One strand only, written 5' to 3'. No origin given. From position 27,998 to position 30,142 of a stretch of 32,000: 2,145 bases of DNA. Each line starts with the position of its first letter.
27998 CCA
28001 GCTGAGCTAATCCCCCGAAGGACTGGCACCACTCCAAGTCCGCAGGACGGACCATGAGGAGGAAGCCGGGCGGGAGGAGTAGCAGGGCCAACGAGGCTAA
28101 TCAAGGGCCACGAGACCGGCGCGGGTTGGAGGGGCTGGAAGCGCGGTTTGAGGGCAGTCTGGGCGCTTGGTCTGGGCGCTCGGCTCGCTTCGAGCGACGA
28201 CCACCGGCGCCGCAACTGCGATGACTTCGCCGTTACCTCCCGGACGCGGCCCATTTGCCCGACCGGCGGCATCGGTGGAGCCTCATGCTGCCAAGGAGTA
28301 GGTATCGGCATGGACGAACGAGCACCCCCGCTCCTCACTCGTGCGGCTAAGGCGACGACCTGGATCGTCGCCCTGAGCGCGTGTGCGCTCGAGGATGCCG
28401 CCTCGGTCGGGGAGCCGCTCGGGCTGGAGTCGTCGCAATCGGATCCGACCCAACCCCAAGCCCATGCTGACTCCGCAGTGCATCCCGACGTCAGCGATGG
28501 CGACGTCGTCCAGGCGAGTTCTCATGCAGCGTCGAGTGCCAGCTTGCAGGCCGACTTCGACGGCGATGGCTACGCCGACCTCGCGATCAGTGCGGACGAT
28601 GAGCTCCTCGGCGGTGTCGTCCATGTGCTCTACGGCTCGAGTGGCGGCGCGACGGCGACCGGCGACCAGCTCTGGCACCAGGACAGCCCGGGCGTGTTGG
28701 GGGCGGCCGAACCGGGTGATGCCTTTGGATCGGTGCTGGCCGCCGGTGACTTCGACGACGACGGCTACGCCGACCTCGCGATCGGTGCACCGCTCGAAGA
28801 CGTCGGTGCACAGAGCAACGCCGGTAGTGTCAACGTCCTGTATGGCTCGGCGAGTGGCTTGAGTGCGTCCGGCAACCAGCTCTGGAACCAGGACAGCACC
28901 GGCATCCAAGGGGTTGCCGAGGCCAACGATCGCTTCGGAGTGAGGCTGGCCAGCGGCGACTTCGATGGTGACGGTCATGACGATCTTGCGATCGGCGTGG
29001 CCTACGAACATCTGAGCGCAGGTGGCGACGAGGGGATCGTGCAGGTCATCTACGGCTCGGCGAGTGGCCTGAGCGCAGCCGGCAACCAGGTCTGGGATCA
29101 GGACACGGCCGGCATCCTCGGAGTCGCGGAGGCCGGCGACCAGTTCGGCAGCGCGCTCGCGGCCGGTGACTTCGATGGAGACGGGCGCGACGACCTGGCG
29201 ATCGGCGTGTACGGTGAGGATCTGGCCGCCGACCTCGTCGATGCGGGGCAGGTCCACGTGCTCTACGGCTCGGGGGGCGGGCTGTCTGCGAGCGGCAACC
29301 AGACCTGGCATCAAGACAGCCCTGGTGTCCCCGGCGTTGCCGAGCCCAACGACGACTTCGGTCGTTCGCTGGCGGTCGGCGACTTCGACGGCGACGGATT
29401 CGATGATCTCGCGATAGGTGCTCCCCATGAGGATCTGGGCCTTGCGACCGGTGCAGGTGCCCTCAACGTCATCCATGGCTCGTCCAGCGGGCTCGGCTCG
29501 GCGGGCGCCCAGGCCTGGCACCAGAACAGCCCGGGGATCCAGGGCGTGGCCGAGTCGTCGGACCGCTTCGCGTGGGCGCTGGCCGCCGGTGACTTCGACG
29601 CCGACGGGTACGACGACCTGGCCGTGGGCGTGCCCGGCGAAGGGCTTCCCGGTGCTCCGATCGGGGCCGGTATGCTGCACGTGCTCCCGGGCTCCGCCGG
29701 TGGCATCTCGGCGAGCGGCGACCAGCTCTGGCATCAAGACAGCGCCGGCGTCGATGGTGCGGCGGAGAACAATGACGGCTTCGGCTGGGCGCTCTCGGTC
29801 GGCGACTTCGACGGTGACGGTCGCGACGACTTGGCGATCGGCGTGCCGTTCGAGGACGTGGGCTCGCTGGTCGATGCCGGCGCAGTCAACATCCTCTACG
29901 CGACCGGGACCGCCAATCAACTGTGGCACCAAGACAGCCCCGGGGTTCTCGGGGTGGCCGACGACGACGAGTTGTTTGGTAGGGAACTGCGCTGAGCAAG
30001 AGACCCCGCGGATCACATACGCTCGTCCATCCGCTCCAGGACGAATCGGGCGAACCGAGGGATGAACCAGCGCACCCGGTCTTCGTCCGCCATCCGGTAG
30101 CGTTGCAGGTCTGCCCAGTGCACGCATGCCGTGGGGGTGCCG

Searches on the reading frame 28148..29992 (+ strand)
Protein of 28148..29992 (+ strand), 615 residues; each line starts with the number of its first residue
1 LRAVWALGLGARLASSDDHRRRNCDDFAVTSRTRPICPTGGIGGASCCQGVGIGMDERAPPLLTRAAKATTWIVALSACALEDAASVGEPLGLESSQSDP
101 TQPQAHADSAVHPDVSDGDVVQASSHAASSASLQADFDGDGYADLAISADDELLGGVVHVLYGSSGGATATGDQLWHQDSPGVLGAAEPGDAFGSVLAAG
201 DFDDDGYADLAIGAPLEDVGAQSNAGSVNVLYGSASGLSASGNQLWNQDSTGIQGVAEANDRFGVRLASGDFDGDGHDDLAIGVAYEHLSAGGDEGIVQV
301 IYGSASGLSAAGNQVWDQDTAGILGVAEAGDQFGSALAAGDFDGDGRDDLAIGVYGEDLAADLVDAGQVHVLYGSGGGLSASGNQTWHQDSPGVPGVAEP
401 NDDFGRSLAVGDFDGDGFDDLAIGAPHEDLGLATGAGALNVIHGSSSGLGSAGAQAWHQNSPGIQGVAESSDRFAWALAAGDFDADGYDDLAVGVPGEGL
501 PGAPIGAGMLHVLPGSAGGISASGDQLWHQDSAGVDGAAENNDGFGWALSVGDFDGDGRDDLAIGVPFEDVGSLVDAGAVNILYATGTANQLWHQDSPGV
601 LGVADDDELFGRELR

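Call 91: search_protein_families(library=pfam, proteins=[window:28148-29992:+], max_evalue=0.0001)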
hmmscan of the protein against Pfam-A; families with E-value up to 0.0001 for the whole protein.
window:28148-29992:+ (615 aa): 2 families
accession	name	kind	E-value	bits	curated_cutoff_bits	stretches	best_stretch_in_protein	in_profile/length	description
PF01839.29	FG-GAP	-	1.2e-66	220.2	22.1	7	404-438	1-33/37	FG-GAP repeat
PF13517.12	FG-GAP_3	-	7.4e-18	65.3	26.9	0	136-211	1-60/61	FG-GAP-like repeat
